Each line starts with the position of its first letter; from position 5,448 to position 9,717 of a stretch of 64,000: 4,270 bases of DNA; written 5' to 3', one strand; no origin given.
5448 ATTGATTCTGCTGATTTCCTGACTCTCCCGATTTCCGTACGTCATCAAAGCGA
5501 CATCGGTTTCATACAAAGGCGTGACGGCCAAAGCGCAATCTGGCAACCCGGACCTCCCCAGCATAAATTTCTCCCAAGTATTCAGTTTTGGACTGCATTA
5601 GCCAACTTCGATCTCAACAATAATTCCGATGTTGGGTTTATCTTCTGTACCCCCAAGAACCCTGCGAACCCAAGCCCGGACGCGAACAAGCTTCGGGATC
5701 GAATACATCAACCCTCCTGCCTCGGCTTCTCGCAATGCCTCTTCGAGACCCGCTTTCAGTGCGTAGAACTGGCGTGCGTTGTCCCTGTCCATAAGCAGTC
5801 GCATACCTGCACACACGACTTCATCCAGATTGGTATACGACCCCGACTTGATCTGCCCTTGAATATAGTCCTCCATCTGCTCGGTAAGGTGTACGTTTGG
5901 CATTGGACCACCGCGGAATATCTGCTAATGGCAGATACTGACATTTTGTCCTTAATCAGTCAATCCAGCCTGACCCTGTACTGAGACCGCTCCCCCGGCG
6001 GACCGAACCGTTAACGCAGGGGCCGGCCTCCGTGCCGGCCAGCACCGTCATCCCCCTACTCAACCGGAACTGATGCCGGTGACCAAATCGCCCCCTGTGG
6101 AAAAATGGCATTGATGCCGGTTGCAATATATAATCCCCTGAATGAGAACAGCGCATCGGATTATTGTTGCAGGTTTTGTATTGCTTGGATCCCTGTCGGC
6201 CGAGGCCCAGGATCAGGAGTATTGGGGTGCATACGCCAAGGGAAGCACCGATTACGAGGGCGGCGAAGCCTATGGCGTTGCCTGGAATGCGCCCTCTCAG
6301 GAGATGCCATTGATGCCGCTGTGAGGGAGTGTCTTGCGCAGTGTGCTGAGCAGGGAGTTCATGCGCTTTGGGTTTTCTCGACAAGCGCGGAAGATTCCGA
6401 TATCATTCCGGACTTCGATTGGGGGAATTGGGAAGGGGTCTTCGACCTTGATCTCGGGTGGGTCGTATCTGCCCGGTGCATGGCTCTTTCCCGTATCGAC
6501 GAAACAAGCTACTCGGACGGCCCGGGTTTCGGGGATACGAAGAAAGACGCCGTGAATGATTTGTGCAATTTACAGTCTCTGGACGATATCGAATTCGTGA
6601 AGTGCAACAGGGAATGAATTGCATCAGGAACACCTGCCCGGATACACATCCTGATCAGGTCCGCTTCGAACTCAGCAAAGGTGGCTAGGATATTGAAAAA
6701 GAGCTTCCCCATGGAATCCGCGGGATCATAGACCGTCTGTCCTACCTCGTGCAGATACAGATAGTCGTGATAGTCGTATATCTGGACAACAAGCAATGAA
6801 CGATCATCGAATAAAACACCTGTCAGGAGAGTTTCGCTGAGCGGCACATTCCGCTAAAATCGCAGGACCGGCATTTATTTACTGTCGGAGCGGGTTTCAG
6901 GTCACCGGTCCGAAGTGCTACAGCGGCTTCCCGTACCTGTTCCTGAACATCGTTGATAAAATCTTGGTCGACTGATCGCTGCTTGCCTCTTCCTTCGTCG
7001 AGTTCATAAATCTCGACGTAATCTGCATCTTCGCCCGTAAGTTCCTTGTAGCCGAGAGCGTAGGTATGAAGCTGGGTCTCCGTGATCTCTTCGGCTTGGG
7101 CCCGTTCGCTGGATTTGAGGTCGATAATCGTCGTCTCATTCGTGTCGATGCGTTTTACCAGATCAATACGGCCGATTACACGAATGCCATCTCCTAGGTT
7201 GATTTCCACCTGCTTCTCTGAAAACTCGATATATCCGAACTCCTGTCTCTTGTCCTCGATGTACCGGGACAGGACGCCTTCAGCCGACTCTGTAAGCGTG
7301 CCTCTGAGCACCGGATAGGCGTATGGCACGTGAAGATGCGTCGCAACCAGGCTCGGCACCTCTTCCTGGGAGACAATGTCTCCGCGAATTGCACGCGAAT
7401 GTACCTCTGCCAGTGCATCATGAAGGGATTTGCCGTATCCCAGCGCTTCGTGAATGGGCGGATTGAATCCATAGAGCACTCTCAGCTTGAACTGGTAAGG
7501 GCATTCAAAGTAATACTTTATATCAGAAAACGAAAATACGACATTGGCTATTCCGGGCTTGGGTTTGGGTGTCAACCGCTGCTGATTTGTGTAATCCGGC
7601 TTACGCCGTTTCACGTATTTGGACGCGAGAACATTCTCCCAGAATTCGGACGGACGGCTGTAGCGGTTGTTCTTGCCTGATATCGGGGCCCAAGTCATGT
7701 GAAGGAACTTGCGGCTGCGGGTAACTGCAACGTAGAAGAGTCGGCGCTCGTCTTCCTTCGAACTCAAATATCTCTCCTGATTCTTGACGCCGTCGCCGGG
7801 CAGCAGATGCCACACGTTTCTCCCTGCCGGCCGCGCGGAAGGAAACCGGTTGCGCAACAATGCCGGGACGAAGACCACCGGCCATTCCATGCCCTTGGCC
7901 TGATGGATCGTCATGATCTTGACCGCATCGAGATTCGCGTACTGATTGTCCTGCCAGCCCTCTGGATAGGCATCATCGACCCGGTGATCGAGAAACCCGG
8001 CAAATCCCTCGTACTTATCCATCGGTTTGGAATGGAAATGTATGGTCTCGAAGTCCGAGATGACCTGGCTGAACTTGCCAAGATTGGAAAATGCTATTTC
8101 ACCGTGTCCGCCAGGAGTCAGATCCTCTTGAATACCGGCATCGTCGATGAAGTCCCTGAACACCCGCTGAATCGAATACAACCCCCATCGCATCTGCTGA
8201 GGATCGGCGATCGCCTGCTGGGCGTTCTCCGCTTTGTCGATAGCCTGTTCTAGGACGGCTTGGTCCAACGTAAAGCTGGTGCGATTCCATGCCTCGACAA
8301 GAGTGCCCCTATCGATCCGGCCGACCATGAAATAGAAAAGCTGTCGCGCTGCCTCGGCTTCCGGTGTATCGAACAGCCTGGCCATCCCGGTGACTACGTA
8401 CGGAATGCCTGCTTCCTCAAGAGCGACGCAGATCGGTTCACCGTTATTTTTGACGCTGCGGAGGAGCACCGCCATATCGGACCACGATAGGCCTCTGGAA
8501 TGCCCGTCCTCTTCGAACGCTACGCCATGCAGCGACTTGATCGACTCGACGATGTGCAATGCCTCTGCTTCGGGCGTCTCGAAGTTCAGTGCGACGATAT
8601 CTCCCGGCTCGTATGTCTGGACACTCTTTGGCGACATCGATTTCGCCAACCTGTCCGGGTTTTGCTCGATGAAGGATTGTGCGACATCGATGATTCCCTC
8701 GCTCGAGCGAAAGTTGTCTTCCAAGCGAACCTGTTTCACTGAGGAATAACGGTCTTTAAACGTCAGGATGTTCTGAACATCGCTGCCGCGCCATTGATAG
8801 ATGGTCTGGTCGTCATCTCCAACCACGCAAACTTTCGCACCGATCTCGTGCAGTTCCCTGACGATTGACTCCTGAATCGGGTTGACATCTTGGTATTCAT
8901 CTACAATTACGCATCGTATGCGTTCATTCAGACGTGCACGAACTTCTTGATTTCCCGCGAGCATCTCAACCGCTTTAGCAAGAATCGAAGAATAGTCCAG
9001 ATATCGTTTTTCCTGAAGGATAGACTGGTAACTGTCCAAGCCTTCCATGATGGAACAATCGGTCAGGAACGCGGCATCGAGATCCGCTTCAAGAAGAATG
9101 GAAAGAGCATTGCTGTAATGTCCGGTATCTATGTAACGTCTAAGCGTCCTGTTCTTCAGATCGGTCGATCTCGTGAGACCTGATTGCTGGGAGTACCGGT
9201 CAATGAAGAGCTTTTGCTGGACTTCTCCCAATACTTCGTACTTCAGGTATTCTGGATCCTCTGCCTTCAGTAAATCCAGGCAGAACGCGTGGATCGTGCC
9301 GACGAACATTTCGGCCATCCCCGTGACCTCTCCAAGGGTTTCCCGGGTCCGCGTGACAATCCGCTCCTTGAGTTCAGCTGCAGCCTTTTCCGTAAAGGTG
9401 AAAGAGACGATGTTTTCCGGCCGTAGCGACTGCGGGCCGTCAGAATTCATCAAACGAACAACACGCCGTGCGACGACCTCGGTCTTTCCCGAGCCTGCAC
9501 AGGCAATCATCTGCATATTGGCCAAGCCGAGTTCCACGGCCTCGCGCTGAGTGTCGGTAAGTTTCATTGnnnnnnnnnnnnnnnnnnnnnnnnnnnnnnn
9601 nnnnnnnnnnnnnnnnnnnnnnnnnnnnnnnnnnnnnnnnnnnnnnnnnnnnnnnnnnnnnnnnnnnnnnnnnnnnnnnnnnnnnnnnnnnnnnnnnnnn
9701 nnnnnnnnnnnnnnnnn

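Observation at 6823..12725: Sacsin-type GHKL ATPase-DUF3883 protein translationally coupled to a UvrD helicase-Cas4-like nuclease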

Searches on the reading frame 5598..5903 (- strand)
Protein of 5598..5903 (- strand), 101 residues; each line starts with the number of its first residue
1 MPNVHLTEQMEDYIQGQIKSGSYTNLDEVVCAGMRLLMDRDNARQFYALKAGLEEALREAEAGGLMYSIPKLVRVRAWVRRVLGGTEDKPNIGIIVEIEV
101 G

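Call 54: search_protein_families(library=pfam, proteins=[window:5598-5903:-], max_evalue=0.001)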
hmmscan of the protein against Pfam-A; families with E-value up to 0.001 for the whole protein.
window:5598-5903:- (101 aa): 1 family
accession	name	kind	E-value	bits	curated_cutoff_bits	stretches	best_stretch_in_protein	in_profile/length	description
PF03693.20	ParD_antitoxin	-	1.2e-06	29.3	21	1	4-56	7-57/81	Bacterial antitoxin of ParD toxin-antitoxin type II system and RHH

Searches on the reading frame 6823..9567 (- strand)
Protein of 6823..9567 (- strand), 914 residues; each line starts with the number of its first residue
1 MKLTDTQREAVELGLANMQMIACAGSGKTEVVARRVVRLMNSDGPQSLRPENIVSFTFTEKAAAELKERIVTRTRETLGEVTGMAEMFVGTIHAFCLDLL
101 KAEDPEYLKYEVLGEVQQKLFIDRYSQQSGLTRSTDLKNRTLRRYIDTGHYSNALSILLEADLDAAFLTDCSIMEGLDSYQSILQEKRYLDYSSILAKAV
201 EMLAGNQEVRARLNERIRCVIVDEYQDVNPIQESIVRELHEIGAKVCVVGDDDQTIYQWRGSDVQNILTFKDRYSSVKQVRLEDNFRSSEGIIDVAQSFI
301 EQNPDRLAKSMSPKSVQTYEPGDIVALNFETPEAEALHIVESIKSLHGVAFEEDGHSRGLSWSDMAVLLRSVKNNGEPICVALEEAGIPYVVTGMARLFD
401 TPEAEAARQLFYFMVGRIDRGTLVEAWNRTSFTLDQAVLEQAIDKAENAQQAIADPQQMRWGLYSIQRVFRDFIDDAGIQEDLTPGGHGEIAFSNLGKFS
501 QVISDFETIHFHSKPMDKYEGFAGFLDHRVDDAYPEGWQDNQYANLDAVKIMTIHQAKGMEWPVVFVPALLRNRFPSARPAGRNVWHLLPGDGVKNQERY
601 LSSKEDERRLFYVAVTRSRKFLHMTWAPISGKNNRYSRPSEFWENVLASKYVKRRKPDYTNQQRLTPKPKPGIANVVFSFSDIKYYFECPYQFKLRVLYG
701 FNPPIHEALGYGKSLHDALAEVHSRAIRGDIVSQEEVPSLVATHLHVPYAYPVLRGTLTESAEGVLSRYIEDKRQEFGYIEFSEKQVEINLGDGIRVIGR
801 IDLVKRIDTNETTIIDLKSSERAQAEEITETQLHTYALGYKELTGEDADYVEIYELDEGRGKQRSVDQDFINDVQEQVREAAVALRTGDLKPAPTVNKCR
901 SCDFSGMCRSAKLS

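Call 6: search_protein_families(library=pfam, proteins=[window:6823-9567:-], max_evalue=0.01)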
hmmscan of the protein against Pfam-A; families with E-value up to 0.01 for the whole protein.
window:6823-9567:- (914 aa): 8 families
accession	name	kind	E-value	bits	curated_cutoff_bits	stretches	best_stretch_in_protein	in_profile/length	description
PF00580.27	UvrD-helicase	-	1.4e-56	192.6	23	1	3-274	1-270/271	UvrD/REP helicase N-terminal domain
PF13361.12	UvrD_C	-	1.5e-34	120.4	25.6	2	491-627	236-348/350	UvrD-like helicase C-terminal domain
PF12705.13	PDDEXK_1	-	1.4e-27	97.7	22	1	678-909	2-247/247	PD-(D/E)XK nuclease superfamily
PF13245.12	AAA_19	-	1e-18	68.2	25.1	1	7-258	1-132/134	AAA domain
PF13538.12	UvrD_C_2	-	1.3e-10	41.4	27.4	2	551-568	4-23/52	UvrD-like helicase C-terminal domain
PF13604.12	AAA_30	-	3.8e-09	37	27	2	195-288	68-156/191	AAA domain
PF01930.23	Cas_Cas4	-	2.5e-06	28.1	22.7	1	784-908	44-158/160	Domain of unknown function DUF83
PF01443.25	Viral_helicase1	-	0.0018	18.6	21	0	218-351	61-179/228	Viral superfamily 1 RNA helicase core domain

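Call 7: search_protein_families(library=padloc, proteins=[window:6823-9567:-], max_evalue=0.01)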
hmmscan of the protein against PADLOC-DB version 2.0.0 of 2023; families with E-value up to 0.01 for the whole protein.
window:6823-9567:- (914 aa): 62 families (the best 25 are shown)
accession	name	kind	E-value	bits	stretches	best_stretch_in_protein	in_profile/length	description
PDLC03802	RTasHel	-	6.7e-62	208.3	2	6-404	9-353/675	DRT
PDLC00114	GajB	-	7.1e-59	197.9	2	2-348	7-348/635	UrvD helicase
PDLC00117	GajB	-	1.4e-58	196.9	2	4-399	17-386/604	UrvD helicase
PDLC00132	GajB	-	1.9e-56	190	2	1-398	2-386/625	UrvD helicase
PDLC00127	GajB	-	6.5e-50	168.2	2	2-304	8-293/594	UrvD helicase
PDLC00123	GajB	-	1.1e-42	144.3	3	189-306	149-265/540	UrvD helicase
PDLC00103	GajB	-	1.1e-41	141.5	1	2-633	16-583/612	UrvD helicase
PDLC00129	GajB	-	3.8e-38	129.5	1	2-315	11-324/594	UrvD helicase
PDLC00130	GajB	-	6.5e-38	128.4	2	1-309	2-299/589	UrvD helicase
PDLC00107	GajB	-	1e-36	124.8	2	21-391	33-374/587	UrvD helicase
PDLC00110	GajB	-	1.4e-34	117.7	3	177-415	231-473/725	UrvD helicase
PDLC00112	GajB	-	5.6e-34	115.7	3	186-299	178-294/581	UrvD helicase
PDLC00122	GajB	-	6.2e-32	109.2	2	196-319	142-266/502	UrvD helicase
PDLC00136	GajB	-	1e-31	108.5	2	207-303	197-291/570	UrvD helicase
PDLC00138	GajB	-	1e-31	108.3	2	2-306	4-310/581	UrvD helicase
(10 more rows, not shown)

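Call 8: search_protein_families(library=ncbifam, proteins=[window:6823-9567:-], max_evalue=0.01)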
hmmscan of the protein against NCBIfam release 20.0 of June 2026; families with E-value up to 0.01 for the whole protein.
window:6823-9567:- (914 aa): 17 families
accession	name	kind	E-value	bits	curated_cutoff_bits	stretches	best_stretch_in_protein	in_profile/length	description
TIGR01073.1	pcrA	equivalog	2.2e-75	254.4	911.2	2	3-403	5-384/725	DNA helicase PcrA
NF008743.0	PRK11773.1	equivalog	1.6e-74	251.6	965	2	2-446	9-430/720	DNA helicase II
TIGR01075.1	uvrD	equivalog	5.9e-73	246.3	1144.45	2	3-440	5-419/715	DNA helicase II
TIGR01074.1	rep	equivalog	1.7e-64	218.3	951.45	2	2-406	1-384/668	DNA helicase Rep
TIGR00609.1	recB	equivalog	9e-53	179.7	696.05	2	190-665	346-851/1175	exodeoxyribonuclease V subunit beta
NF008172.0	PRK10919.1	equivalog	9.8e-51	172.7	1168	2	1-405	1-384/673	DNA helicase Rep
NF008276.0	PRK11054.1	equivalog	1.9e-42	145.6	543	3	177-312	396-528/684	DNA helicase IV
TIGR02785.1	addA_Gpos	equivalog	2.1e-42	145.1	707.65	4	178-297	346-477/1234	helicase-exonuclease AddAB subunit AddA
TIGR02784.1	addA_alphas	equivalog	1.3e-28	99.9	860.75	3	17-73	12-64/1138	double-strand break repair helicase AddA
NF010487.0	PRK13909.1-4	equivalog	9.8e-27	93.6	759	2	185-406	293-518/924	RecB-like helicase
NF008128.0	PRK10876.1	equivalog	1e-25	89.6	1697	2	193-337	355-499/1181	exodeoxyribonuclease V subunit beta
NF010485.0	PRK13909.1-2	equivalog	3.8e-23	81.7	650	2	180-304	292-429/909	RecB-like helicase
NF010484.0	PRK13909.1-1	equivalog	6.5e-11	40.7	1074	1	18-71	8-57/945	RecB-like helicase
NF041464.1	HelD_BACSU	equivalog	1.5e-10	39.6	419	1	212-303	542-633/779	RNA polymerase recycling motor HelD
TIGR00372.1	cas4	equivalog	2.9e-10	40.2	65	1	783-909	53-179/180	CRISPR-associated protein Cas4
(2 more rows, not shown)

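Call 34: list_cluster_members(proteins=[P0001, window:6826-9567:-, window:6826-9594:-])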
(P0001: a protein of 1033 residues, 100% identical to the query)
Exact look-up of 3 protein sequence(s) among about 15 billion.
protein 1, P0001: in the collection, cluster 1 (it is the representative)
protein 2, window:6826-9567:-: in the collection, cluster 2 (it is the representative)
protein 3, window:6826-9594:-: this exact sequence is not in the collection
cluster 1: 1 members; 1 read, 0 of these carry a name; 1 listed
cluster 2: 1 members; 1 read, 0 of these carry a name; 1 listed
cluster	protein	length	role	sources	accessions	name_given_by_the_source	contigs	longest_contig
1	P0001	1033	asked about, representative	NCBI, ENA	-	-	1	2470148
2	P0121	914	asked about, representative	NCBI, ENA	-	-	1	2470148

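Call 46: search_solved_structures(query=window:6826-9567:-, max_evalue=1e-10)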
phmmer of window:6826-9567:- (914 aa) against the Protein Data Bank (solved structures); distinct sequences matched with E-value up to 1e-10: 22.
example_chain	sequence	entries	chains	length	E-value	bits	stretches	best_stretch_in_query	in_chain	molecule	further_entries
2is1_A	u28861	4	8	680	3.3e-48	167.7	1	3-428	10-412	DNA helicase II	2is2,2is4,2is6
3lfu_A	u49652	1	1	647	8.7e-48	166.2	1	3-424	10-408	DNA helicase II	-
1pjr_A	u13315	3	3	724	4.3e-44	154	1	4-405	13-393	PCRA | ATP-DEPENDENT HELICASE PCRA | HELICASE PCRA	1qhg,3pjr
1uaa_A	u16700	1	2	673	2.8e-40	141.4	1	1-405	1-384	PROTEIN (ATP-DEPENDENT DNA HELICASE REP.)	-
4c2u_A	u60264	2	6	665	3e-40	141.3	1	3-403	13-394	DNA HELICASE II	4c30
4c2t_A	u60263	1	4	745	5e-40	140.6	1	3-403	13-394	DNA HELICASE II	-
9dci_A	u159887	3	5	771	8.1e-39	136.6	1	5-404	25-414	ATP-dependent DNA helicase UvrD1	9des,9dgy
2pjr_A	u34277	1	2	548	1.9e-36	128.7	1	4-405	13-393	PROTEIN (HELICASE PCRA)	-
6ppu_B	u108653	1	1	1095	2.5e-28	101.9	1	177-405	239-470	UvrD/REP helicase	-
6ppr_B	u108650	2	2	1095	5.2e-28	100.8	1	177-405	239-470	UvrD/REP helicase | DNA 3'-5' helicase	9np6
7sjr_B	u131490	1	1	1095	2.2e-26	95.4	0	177-405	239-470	DNA helicase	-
1qhh_B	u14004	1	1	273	1.7e-25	92.5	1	178-405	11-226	PROTEIN (PCRA (SUBUNIT))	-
6ppj_B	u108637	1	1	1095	7.9e-24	87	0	177-271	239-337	UvrD/REP helicase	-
3u44_A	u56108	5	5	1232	2.5e-17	65.5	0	179-298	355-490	ATP-dependent helicase/nuclease subunit A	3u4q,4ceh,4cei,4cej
1w36_B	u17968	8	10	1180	4.7e-17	64.5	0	190-306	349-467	EXODEOXYRIBONUCLEASE V BETA CHAIN | RecBCD enzyme subunit RecB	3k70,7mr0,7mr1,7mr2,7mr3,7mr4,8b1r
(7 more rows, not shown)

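Call 83: find_related_loci(query=A5, collection=metagenome_contigs, flank=7000)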
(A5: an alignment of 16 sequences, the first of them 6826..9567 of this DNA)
Query A5 (914 aa) in metagenome_contigs; peptide patterns used: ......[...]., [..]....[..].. (x = any residue, [..] = any of these).
600 stretches matched a pattern (row limit reached: there are more); 592 encode a relative of the query (tblastn E <= 1e-3); the best 80 are kept; 80 distinct loci.
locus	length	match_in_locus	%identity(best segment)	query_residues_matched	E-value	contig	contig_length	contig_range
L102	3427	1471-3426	65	1-650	0e+0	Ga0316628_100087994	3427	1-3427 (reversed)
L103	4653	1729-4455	39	1-911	0e+0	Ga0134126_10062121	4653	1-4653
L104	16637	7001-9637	37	3-908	0e+0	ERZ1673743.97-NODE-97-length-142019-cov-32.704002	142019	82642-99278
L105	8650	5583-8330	31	1-908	1e-117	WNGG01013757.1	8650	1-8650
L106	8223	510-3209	31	8-912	9e-105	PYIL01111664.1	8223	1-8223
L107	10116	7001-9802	29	2-912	1e-101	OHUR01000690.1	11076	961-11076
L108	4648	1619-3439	34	3-653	2e-97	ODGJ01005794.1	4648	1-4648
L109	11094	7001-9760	29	3-913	1e-90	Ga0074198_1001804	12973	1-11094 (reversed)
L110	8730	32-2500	30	84-911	2e-90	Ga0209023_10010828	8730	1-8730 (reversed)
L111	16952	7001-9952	25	2-908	1e-70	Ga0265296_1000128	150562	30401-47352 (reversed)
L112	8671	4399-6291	28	3-646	3e-57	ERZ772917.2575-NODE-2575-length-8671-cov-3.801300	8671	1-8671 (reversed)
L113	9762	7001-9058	29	2-676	3e-56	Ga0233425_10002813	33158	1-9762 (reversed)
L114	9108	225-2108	28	3-653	7e-55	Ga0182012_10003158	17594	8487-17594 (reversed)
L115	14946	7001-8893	27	3-646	2e-54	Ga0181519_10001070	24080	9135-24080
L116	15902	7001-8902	28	3-653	5e-54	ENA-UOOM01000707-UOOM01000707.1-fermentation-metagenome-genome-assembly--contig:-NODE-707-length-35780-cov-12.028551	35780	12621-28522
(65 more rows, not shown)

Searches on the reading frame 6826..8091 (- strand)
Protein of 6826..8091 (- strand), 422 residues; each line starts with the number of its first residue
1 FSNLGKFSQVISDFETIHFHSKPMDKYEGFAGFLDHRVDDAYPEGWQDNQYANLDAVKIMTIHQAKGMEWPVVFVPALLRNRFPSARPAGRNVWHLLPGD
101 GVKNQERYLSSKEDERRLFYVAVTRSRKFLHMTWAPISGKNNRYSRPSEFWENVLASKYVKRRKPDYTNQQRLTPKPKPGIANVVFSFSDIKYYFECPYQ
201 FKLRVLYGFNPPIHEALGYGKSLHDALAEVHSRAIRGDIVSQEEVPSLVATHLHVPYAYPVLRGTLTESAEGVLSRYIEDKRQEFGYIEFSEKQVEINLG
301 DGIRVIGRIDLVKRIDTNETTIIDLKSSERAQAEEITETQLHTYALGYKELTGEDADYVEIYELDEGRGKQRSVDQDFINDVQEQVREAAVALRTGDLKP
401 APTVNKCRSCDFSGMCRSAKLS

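Call 41: search_protein_families(library=padloc, proteins=[window:6826-8091:-], max_evalue=0.00001)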
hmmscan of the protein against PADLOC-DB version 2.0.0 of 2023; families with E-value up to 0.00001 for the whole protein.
seq(422 aa): 19 families
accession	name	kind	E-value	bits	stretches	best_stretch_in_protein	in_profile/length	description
PDLC00117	GajB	-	1.3e-13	48.3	1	53-155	511-597/604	UrvD helicase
PDLC01250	Cas4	-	2.3e-12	45.5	1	275-416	34-167/168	"CAS-I,CAS-II,CAS-III,CAS-IV,CAS-V,CAS-VI; acquisition_associated"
PDLC00943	Cas4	-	9.2e-12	43.3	1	291-417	53-179/180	CRISPR-associated protein Cas4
PDLC01447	Cas4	-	5.1e-11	41.3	1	185-418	4-159/161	"CAS-I,CAS-II,CAS-III,CAS-IV,CAS-V,CAS-VI; acquisition_associated"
PDLC00107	GajB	-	1.2e-10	38.7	1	56-135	479-557/587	UrvD helicase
PDLC00059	DruK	-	2.1e-10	38.3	1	296-416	116-234/326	PD-(D/E)XK nuclease superfamily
PDLC00114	GajB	-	6.3e-10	36.2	1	53-136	544-613/635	UrvD helicase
PDLC00944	Cas4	-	3.1e-09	35.3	1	274-416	35-176/177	Cas4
PDLC03802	RTasHel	-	5.6e-09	33.4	1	52-141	596-658/675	DRT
PDLC01611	Cas4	-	1.3e-08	33.3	1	293-416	44-156/158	"CAS-I,CAS-II,CAS-III,CAS-IV,CAS-V,CAS-VI; acquisition_associated"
PDLC00110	GajB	-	1.4e-08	31.7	1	50-135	617-699/725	UrvD helicase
PDLC00123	GajB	-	8e-08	29.3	1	52-152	437-528/540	UrvD helicase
PDLC02034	Cas4d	-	8.2e-08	30.1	1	300-417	67-181/192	-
PDLC00132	GajB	-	9.6e-08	29.1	1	51-135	535-601/625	UrvD helicase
PDLC00060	DruK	-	1.4e-07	29.2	1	302-417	140-260/347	PD-(D/E)XK nuclease superfamily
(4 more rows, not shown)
